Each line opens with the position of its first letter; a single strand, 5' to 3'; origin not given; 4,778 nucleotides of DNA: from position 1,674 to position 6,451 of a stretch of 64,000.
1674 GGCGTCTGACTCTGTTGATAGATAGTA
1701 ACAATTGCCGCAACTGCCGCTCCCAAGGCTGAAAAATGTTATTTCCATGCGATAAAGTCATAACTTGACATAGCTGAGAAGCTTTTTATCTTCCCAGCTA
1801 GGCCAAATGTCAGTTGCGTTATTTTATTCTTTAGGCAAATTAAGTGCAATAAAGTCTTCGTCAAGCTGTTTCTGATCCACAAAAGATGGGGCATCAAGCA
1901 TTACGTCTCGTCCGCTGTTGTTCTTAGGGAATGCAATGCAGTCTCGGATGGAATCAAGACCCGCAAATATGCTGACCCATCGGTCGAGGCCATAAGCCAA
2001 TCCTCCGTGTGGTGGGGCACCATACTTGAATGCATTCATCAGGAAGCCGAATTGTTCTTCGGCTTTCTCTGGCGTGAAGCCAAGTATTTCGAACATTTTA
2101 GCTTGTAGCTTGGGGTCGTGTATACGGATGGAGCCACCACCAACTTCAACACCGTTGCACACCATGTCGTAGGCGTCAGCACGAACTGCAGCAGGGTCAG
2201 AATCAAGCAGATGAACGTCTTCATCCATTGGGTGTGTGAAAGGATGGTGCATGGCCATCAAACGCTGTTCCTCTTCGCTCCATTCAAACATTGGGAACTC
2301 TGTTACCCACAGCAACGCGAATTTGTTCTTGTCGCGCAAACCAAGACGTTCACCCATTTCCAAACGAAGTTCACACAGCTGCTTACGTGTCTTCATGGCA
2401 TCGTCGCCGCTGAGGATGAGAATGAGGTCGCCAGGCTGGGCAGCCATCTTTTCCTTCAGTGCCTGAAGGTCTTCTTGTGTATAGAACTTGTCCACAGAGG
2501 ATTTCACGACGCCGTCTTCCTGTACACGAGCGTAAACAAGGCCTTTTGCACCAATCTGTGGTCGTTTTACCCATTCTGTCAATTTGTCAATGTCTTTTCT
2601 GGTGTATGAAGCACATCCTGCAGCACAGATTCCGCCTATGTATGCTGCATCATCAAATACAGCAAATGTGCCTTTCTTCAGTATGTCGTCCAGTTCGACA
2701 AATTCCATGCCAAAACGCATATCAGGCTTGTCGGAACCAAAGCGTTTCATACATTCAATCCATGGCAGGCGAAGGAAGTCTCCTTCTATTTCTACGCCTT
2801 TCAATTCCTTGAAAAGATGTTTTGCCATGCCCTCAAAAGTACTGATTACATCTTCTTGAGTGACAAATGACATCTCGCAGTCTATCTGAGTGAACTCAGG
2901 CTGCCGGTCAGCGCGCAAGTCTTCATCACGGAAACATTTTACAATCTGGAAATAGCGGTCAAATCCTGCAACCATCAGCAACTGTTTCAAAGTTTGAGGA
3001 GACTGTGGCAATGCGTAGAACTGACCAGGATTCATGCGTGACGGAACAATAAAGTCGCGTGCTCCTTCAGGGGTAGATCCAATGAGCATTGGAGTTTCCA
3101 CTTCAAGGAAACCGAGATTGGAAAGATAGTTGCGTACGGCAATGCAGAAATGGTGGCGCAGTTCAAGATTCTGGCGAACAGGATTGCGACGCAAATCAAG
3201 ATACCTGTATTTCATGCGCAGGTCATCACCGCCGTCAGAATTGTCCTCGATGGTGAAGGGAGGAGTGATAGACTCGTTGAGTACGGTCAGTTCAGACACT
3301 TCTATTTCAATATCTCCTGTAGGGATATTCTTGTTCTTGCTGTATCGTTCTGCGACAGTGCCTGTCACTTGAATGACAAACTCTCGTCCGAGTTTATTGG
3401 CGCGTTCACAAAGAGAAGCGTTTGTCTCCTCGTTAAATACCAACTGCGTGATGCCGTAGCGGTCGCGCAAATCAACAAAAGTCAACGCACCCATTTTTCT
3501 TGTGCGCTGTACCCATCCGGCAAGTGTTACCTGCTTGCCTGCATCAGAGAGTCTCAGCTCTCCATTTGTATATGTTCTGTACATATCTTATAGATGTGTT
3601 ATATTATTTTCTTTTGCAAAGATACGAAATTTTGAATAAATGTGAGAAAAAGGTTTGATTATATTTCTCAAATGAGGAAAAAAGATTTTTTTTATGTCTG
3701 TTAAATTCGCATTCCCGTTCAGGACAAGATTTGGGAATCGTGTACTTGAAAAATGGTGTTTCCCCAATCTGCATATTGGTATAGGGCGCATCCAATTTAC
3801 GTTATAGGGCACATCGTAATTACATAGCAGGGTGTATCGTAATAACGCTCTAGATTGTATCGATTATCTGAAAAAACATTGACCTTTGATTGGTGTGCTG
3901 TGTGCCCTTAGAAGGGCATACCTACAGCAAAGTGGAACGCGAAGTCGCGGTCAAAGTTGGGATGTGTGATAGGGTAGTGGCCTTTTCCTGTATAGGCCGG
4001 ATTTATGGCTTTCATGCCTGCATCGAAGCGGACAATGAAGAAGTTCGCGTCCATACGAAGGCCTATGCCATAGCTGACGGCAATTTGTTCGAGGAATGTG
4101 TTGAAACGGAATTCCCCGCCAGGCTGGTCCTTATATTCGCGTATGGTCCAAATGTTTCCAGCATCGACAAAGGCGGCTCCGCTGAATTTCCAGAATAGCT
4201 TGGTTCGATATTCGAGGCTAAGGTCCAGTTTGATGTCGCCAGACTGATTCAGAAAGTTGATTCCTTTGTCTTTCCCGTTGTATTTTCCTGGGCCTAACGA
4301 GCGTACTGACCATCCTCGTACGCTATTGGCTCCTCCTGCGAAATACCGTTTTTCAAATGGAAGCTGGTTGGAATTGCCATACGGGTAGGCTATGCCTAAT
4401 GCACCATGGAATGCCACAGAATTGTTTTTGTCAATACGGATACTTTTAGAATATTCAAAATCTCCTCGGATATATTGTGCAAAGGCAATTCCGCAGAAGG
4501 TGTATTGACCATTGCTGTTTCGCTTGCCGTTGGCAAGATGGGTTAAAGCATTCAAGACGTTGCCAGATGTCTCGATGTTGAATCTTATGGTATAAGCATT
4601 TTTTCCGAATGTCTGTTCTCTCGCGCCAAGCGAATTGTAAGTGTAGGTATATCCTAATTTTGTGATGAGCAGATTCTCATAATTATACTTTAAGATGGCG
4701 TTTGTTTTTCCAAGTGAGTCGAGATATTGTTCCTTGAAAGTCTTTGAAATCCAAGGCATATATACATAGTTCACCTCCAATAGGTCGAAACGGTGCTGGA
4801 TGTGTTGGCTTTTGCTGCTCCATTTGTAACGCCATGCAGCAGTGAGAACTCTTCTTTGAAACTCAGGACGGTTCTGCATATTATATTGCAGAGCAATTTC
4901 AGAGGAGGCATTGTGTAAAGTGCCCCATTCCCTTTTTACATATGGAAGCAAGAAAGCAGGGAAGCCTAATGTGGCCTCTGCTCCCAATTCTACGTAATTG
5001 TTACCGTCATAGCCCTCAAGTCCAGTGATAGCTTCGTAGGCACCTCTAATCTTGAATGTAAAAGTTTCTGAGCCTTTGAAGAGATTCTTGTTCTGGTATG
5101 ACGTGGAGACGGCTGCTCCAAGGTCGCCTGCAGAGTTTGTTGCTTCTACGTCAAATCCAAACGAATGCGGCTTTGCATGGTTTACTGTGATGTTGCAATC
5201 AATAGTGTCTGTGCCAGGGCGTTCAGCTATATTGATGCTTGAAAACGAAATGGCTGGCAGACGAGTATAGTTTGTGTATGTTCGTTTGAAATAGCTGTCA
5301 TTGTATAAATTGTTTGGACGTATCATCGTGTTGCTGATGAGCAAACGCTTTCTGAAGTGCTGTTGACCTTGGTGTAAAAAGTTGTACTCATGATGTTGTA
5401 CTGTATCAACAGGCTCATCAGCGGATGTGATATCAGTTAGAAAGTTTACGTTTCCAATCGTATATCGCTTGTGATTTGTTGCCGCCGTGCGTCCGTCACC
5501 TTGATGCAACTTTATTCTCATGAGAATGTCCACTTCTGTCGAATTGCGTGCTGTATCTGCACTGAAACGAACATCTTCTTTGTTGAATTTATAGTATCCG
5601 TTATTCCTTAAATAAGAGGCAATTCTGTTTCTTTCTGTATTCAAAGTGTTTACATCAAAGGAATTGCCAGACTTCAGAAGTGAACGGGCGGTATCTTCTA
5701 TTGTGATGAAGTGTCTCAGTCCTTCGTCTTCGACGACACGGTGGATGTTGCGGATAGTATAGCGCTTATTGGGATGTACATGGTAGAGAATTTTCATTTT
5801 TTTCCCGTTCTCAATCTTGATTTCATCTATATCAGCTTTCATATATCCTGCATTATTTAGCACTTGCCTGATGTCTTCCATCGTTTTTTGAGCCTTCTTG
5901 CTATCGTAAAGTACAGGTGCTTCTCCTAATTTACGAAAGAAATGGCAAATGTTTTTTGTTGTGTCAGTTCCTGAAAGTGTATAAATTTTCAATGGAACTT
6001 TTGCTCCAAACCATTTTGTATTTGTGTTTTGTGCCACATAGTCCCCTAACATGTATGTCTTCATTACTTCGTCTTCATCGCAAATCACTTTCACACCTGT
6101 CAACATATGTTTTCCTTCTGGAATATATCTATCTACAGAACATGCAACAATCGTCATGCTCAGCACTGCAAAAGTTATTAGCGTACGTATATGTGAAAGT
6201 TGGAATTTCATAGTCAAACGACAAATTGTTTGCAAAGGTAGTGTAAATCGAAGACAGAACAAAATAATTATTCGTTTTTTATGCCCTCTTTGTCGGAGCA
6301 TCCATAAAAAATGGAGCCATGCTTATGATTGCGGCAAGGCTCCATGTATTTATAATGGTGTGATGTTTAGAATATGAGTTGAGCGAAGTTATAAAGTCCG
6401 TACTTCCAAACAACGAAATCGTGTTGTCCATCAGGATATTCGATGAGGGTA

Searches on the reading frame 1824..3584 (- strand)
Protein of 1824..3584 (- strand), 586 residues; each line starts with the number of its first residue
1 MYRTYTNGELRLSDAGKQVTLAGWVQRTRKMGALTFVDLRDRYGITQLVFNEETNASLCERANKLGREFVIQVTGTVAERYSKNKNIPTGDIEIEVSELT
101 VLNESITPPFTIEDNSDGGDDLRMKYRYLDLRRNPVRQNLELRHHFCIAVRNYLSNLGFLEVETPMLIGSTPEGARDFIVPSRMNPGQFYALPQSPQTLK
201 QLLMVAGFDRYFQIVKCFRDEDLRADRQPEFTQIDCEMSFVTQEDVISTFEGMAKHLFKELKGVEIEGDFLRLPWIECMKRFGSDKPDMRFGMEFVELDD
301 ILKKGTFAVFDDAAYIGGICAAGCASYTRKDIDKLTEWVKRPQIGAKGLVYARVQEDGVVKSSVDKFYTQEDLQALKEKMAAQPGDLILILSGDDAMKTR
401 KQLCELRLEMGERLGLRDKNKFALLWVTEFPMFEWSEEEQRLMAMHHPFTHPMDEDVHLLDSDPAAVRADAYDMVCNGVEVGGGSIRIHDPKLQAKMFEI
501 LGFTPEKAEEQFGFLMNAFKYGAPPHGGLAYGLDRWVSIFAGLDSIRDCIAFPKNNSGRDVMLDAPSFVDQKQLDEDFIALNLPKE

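Call 15: search_protein_families(library=pfam, proteins=[window:1824-3584:-])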
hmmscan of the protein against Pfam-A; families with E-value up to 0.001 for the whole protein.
window:1824-3584:- (586 aa): 3 families
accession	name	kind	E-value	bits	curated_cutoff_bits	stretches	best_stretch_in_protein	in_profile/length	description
PF00152.25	tRNA-synt_2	-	9.3e-120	399.8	25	1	121-555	3-307/308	tRNA synthetases class II (D, K and N)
PF01336.31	tRNA_anti-codon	-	5.6e-16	58.7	27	1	19-102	1-75/75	OB-fold nucleic acid binding domain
PF02938.19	GAD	-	2e-13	50.8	23.4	1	316-396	11-89/95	GAD domain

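Call 57: find_encoding_contigs(protein=window:1824-3584:-, flank=900, max_places=10)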
Protein window:1824-3584:- (586 aa): 2 contigs read that carry it; 2 places shown.
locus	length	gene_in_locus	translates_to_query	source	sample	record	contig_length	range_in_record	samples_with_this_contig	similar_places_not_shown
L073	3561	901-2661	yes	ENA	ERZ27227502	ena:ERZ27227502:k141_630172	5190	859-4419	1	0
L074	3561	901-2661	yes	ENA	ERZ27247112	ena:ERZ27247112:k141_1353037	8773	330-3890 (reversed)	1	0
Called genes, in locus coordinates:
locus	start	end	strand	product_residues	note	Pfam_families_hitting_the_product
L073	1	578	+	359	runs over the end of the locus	PF01103:Omp85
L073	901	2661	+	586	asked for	PF01336:tRNA_anti-codon, PF00152:tRNA-synt_2, PF02938:GAD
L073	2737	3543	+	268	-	PF23023:Anti-Pycsar_Apyc1, PF00753:Lactamase_B, PF12706:Lactamase_B_2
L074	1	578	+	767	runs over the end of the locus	PF07244:POTRA (faint), PF01103:Omp85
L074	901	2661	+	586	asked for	PF01336:tRNA_anti-codon, PF00152:tRNA-synt_2, PF02938:GAD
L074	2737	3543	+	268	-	PF23023:Anti-Pycsar_Apyc1, PF00753:Lactamase_B, PF12706:Lactamase_B_2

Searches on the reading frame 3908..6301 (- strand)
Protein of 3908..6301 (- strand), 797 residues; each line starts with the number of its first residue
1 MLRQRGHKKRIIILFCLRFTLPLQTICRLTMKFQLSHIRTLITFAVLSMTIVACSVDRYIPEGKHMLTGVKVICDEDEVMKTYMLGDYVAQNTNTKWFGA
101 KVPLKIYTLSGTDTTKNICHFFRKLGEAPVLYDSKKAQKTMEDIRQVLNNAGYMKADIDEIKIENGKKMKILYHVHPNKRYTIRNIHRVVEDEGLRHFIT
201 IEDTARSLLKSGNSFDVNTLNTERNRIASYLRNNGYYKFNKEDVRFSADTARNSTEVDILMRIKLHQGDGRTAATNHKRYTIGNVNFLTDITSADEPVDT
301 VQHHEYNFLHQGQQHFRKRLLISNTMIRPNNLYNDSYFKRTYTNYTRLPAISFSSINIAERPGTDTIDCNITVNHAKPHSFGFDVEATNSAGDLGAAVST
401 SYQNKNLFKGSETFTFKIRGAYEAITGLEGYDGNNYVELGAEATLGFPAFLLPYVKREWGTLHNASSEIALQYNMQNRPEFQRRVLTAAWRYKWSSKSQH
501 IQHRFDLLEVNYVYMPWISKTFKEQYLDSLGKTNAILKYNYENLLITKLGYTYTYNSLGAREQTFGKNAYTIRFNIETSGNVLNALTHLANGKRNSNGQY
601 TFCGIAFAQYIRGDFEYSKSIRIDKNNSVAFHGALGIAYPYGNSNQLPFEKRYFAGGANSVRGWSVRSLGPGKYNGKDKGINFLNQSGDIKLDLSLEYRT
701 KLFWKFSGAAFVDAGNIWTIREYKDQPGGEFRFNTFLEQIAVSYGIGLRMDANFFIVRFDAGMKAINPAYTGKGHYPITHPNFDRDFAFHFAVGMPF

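Call 15: search_protein_families(library=pfam, proteins=[window:3908-6301:-])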
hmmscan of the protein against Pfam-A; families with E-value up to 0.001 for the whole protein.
window:3908-6301:- (797 aa): 2 families
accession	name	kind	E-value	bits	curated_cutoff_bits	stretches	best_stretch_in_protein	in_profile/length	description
PF01103.29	Omp85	-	5.2e-24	85.8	24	1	398-794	22-322/325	Omp85 superfamily domain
PF07244.20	POTRA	-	6.6e-09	36.8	21.3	0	208-253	24-68/79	Surface antigen variable number repeat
